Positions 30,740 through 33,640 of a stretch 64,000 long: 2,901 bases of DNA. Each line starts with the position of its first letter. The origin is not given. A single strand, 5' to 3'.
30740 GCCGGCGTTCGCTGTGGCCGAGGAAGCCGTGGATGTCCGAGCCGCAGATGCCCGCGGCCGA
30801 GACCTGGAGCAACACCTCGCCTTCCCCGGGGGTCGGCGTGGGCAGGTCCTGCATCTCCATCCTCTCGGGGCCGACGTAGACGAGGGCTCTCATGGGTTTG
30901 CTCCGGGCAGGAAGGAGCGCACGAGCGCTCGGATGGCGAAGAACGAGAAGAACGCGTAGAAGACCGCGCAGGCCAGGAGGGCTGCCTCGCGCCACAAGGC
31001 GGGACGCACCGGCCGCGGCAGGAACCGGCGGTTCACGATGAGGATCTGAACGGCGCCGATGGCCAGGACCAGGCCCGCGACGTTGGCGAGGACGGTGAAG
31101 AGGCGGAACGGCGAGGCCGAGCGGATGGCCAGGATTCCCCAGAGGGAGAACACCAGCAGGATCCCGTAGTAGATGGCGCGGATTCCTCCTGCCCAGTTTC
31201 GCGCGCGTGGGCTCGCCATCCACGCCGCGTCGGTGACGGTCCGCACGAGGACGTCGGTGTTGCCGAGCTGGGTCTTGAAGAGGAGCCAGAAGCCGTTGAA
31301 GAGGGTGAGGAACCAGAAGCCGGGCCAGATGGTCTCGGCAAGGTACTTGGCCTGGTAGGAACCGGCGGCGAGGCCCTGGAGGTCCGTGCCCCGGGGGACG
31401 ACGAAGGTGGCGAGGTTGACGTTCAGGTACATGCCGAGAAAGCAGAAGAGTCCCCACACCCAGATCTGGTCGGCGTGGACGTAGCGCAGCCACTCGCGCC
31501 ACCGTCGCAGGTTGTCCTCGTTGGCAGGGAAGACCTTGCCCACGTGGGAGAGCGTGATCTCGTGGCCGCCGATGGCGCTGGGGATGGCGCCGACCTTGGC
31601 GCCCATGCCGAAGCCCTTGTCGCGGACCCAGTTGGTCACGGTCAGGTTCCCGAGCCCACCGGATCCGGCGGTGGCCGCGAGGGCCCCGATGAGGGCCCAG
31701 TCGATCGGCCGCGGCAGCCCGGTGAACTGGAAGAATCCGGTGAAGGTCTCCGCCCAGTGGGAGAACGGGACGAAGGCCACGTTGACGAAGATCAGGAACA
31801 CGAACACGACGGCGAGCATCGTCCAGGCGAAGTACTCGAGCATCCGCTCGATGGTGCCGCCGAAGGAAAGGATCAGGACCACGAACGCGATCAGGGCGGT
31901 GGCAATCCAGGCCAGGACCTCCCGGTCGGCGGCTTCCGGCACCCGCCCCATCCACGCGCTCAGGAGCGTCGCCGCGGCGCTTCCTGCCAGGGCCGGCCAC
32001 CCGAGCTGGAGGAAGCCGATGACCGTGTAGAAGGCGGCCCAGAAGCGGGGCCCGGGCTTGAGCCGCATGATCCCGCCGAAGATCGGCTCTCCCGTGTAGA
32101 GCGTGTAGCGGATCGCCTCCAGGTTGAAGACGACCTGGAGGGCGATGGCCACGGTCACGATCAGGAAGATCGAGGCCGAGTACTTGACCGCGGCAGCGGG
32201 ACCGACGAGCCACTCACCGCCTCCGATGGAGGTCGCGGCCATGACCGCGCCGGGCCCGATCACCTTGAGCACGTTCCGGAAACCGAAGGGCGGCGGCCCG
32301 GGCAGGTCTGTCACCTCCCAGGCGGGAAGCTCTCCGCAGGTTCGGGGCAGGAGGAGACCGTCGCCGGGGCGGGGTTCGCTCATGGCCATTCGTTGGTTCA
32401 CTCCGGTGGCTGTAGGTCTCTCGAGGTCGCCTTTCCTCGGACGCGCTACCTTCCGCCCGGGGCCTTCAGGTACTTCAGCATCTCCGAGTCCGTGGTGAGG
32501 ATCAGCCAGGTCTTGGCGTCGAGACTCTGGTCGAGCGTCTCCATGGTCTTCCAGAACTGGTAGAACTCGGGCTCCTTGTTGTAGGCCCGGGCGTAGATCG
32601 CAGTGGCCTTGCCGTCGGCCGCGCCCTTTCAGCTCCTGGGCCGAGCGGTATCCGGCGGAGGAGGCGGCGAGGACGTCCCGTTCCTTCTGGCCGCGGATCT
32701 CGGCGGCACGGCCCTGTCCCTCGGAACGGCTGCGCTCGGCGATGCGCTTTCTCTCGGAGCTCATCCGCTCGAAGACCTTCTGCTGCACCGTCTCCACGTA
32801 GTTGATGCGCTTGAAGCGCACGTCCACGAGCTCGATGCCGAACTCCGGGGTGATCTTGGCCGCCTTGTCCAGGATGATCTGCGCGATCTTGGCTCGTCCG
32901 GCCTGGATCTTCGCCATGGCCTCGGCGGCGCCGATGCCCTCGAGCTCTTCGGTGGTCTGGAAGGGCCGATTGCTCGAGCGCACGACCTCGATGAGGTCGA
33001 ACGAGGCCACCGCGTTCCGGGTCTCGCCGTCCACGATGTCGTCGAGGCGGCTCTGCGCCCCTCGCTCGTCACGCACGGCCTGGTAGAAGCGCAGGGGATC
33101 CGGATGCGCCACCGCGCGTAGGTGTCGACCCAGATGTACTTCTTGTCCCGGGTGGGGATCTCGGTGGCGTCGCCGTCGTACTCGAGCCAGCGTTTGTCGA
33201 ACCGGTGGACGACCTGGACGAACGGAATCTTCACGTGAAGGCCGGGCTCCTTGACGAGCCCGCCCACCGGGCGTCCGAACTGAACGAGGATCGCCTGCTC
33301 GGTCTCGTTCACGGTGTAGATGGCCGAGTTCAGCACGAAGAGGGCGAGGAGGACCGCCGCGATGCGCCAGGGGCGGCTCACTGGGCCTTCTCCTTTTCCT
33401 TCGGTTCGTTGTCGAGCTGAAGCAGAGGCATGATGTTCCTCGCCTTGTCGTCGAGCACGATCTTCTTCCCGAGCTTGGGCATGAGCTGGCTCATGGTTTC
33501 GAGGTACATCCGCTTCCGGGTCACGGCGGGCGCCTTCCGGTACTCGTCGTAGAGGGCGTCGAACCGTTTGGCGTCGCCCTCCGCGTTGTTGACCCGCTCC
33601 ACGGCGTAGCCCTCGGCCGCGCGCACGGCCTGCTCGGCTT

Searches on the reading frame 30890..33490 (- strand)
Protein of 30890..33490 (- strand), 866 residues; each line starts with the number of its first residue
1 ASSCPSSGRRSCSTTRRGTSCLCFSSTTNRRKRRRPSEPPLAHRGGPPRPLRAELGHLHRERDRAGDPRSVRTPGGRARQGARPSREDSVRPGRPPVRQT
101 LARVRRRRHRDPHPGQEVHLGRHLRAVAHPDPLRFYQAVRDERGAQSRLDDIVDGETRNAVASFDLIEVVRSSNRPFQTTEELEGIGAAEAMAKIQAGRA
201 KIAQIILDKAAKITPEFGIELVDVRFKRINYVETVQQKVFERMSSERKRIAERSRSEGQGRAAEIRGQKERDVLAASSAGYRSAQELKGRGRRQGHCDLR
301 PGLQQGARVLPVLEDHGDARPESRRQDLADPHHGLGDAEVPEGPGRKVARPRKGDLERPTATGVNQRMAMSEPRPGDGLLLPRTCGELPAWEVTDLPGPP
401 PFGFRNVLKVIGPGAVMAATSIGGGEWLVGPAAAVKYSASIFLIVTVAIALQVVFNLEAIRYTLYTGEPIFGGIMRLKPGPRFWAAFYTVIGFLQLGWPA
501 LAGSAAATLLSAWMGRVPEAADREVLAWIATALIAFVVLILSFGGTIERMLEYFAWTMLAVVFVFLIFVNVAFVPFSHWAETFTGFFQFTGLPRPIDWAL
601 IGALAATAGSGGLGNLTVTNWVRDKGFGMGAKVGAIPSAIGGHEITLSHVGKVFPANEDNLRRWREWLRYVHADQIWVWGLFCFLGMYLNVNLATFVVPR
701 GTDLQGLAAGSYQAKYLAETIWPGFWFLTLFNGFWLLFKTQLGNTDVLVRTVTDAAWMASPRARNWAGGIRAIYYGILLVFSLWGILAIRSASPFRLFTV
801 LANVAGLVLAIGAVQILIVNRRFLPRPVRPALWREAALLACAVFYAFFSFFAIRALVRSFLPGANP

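Call 59: search_protein_families(library=pfam, proteins=[window:30890-33490:-], max_evalue=0.01)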
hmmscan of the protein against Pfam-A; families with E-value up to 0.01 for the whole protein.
window:30890-33490:- (866 aa): 1 family
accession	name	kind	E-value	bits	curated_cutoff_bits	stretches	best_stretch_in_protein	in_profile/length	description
PF01145.31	Band_7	-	9.2e-12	45.8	23.6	1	131-259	73-175/176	SPFH domain / Band 7 family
